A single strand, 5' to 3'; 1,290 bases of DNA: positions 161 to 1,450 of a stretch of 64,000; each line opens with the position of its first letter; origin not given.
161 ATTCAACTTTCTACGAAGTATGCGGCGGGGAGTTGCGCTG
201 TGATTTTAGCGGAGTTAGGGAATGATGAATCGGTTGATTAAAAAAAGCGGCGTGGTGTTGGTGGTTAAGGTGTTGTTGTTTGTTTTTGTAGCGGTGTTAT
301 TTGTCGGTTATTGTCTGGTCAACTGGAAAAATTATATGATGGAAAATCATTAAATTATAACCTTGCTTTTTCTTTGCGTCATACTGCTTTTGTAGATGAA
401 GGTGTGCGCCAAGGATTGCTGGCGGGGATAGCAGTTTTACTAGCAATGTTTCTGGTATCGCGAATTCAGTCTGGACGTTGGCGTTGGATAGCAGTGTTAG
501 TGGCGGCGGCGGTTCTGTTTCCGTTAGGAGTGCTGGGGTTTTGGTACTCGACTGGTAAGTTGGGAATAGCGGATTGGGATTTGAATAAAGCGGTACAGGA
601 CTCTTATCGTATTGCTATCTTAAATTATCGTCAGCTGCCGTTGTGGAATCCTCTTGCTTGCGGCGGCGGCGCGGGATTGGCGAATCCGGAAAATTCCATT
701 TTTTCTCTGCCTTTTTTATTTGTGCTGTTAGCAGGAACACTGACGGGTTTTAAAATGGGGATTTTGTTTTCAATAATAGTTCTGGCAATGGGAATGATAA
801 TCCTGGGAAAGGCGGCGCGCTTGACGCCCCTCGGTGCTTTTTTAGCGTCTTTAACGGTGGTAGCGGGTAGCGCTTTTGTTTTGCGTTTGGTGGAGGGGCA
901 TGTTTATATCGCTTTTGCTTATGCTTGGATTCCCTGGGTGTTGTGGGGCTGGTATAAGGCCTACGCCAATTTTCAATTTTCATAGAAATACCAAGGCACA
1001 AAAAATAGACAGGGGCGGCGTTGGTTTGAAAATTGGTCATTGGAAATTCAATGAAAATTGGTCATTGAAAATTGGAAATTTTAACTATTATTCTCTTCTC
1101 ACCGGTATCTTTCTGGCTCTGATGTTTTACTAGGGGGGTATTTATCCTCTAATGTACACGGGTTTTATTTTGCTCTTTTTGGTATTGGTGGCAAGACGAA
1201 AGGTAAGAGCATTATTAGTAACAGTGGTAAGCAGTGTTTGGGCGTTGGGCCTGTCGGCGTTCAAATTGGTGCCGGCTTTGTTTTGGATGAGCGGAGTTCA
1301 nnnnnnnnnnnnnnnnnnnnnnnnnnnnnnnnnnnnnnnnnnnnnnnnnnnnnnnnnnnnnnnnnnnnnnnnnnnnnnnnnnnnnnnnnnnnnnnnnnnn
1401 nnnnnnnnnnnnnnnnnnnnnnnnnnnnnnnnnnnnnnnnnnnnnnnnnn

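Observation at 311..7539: Three tandem YfhO-family GT-C paralogs, one disrupted.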

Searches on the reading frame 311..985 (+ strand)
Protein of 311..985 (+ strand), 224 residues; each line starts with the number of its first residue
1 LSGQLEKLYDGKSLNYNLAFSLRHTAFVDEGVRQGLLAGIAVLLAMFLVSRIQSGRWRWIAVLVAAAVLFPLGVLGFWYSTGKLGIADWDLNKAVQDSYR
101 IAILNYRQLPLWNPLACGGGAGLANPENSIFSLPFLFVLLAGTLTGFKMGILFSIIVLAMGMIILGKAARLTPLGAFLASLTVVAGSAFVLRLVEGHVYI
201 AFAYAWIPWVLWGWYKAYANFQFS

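Call 5: search_protein_families(library=pfam, proteins=[window:311-985:+], max_evalue=0.01)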
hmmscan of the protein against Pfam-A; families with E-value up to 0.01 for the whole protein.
window:311-985:+ (224 aa): 0 families

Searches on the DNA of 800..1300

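Call 68: search_rna_families(source=window, start=800, end=1300, threshold=evalue, max_evalue=1)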
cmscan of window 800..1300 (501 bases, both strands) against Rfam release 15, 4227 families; matches with E-value up to 1: 2.
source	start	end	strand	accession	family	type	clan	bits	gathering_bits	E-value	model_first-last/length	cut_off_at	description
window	972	1062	-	RF00937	mir-653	Gene; miRNA;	-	20.6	77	0.15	1-78/78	no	mir-653 microRNA precursor family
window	964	1045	-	RF00253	mir-101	Gene; miRNA;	-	15.8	60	1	1-75/75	no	mir-101 microRNA precursor family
